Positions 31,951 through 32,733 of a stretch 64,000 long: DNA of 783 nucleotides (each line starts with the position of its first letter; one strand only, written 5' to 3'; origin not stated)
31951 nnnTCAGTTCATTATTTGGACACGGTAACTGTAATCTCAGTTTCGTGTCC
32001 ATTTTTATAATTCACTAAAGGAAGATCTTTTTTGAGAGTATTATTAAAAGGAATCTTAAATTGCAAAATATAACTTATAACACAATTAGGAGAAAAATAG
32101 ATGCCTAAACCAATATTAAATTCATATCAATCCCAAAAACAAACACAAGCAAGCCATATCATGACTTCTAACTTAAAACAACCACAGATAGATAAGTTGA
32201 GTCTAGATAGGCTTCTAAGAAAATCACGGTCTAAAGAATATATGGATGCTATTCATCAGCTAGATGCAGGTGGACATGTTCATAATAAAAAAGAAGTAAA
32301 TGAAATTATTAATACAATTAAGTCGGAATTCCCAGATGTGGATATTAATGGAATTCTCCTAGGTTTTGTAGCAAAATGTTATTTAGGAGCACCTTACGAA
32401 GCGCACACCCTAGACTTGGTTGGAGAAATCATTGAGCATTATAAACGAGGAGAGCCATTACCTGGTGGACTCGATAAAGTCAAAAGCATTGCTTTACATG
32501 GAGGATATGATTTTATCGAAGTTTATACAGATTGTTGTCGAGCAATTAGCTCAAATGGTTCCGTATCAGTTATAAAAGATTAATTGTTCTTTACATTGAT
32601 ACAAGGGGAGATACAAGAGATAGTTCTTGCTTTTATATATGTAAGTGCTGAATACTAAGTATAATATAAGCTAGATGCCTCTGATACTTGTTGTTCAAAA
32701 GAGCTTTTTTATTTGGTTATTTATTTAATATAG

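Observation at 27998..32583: Uncharacterised four-gene operon ending in a two-domain classical AAA+ ATPase, in a defence-island context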

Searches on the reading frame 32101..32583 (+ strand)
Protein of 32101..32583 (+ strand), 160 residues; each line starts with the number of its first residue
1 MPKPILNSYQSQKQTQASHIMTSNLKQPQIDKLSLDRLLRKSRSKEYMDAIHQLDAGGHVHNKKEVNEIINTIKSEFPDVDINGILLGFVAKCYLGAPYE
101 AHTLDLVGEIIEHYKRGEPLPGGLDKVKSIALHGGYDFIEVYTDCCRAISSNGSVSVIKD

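Call 3: search_protein_families(library=pfam, proteins=[window:32101-32583:+], max_evalue=1)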
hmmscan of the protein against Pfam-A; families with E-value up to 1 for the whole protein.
window:32101-32583:+ (160 aa): 0 families

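Call 4: search_protein_families(library=padloc, proteins=[window:32101-32583:+], max_evalue=1)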
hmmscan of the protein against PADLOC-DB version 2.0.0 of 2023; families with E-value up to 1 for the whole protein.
window:32101-32583:+ (160 aa): 0 families

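Call 5: search_protein_families(library=ncbifam, proteins=[window:32101-32583:+], max_evalue=1)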
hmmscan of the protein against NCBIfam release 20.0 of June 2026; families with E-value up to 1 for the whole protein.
window:32101-32583:+ (160 aa): 2 families
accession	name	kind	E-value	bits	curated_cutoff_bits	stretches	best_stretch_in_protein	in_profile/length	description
NF004912.0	PRK06270.1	equivalog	0.016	14.6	373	1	31-153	194-317/343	homoserine dehydrogenase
NF003156.0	PRK04128.1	equivalog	0.065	13.1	285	1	41-76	36-71/231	1-(5-phosphoribosyl)-5-((5-phosphoribosylamino)methylideneamino)imidazole-4-carboxamide isomerase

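Call 6: search_protein_families(library=phrogs, proteins=[window:32101-32583:+], max_evalue=1)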
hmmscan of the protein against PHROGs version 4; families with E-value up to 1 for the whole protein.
window:32101-32583:+ (160 aa): 2 families
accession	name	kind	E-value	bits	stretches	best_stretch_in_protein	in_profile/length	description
phrog_23573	-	unknown function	0.028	15.6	1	26-66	16-56/76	-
phrog_19073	-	unknown function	0.27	12.4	1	55-95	13-52/116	-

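Call 35: find_homologous_proteins(query=A3, max_evalue=0.001)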
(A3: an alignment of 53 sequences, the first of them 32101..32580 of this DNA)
Query A3 (53 sequences) (160 aa, profile of the alignment): 1751 proteins with E <= 0.001 among 6685 candidates; the best 120 are listed.
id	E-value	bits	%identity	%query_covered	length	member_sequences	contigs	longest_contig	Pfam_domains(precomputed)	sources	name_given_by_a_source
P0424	3.6e-91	321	66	99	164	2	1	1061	-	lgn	-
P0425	4.7e-90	318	64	99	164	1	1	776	-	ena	-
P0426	5.4e-90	317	65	99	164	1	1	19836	-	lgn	-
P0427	5.9e-90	317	66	99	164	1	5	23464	-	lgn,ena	-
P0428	7.2e-90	317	64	99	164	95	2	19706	-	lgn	-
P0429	7.4e-90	317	65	99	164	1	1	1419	-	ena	-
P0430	8.9e-90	317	66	99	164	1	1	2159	-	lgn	-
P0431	1.3e-89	316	66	99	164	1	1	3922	-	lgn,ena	-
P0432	1.4e-89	316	65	99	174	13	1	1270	-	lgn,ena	-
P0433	1.5e-89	316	66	99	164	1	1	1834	-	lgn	-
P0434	1.7e-89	316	65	99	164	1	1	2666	-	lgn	-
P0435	1.7e-89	316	65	99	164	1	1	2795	-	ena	-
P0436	1.8e-89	316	65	99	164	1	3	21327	-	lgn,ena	-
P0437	1.8e-89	316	65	99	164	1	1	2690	-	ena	-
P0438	2.2e-89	315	65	99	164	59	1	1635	-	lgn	-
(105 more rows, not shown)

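Call 43: predict_structure(alignment_id=A4)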
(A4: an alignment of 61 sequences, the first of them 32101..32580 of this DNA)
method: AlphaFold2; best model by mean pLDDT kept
length: 160 residues; sequences in the alignment: 61
mean_pLDDT: 48.2   pTM: 0.36
mean pLDDT of the five models: 48.2, 46.8, 41.0, 40.7, 40.6
residues with pLDDT >= 90: 0; 70-90: 3; 50-70: 56; < 50: 101
segments of 3 or more residues with pLDDT < 50: 1-44, 46-48, 50-60, 92-101, 103-105, 107-113, 115-121, 146-160
pLDDT, mean of each block of 10 residues (from residue 1): 37 30 32 44 47 45 62 69 56 46 49 47 58 63 49 37
secondary structure, 60 per line:
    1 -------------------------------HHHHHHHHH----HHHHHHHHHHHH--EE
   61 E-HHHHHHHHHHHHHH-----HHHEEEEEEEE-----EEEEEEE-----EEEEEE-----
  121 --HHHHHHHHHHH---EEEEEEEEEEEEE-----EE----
elements in order: H32-40 H45-56 E59-61 H63-76 E85-92 E98-104 E110-115 H123-133 E137-149

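Call 51: search_solved_structures(query=A3, max_evalue=10, show_alignments=2)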
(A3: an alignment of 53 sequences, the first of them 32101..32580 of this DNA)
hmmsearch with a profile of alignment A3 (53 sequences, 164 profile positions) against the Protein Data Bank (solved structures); distinct sequences matched with E-value up to 10: 8.
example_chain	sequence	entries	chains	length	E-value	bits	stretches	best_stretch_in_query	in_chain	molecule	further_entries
6xeh_A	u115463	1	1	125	0.04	16.9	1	13-86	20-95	DE NOVO DESIGNED OR386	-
5yz2_A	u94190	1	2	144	0.64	13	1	32-81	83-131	Magnesium and cobalt efflux protein CorC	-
4hg0_A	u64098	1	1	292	1.1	12.3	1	33-82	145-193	Magnesium and cobalt efflux protein CorC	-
2lta_A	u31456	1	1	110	1.3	12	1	32-89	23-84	De novo designed protein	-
5t2a_AI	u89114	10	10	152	1.3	12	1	65-119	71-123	uS19 | Putative 40S ribosomal protein S15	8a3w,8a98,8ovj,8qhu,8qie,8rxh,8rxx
6az1_W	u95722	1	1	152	1.3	12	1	65-119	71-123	ribosomal protein S19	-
12zn_B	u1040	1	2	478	1.7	11.7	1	23-85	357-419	Septin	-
3vp9_A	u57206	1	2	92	6.2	9.8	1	65-85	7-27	General transcriptional corepressor TUP1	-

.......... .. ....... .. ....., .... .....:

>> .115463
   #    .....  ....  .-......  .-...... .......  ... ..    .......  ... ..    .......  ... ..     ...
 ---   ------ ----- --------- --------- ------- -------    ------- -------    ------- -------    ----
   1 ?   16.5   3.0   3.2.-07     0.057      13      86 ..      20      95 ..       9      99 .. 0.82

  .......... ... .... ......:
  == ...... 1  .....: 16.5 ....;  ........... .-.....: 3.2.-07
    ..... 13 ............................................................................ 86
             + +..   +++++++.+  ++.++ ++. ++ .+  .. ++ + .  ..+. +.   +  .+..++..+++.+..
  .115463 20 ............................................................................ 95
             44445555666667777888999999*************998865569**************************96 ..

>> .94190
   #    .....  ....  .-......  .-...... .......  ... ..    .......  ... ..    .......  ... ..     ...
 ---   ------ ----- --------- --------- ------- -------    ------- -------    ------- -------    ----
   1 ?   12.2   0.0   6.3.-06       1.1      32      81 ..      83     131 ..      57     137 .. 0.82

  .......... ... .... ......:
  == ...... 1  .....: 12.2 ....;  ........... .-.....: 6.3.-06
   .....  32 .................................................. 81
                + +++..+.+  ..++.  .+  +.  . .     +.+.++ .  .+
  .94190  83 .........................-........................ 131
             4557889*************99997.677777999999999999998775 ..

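Call 67: search_protein_families(library=pfam, alignment_id=A3, max_evalue=1)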
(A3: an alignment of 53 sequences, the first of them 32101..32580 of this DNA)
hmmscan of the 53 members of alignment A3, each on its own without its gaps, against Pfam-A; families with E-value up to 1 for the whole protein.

A. member 1, window:32101-32580:+ (160 aa): 0 families

B. families by the number of members that match (of 53 scanned): 26 families (the first 25 are shown)
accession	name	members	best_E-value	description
PF20791.3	Acyl-ACP_TE_C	5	0.044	Acyl-ACP thioesterase C-terminal domain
PF01159.24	Ribosomal_L6e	4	0.025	Ribosomal protein L6e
PF01692.24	Paramyxo_C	4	0.033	Paramyxovirus non-structural protein C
PF01029.23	NusB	2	0.012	NusB family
PF08776.16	VASP_tetra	2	0.15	VASP tetramerisation domain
PF23079.1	HTH_NOL4_2nd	2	0.16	Nucleolar protein 4, helical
PF24847.1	DUF7722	2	0.29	Domain of unknown function (DUF7722)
PF24531.2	ANC1_spectrin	1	0.0047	Nuclear anchorage protein 1, spectrin repeat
PF20196.3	DUF6559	1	0.038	Family of unknown function (DUF6559)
PF10262.15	Rdx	1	0.046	Rdx family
PF08321.18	PPP5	1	0.073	PPP5 TPR repeat region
PF01220.24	DHquinase_II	1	0.082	Dehydroquinase class II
PF09709.15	Cas_Csd1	1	0.1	CRISPR-associated protein (Cas_Csd1)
PF14136.11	DUF4303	1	0.11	Domain of unknown function (DUF4303)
PF02981.21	FokI_D1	1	0.11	FokI, recognition domain, subdomain 1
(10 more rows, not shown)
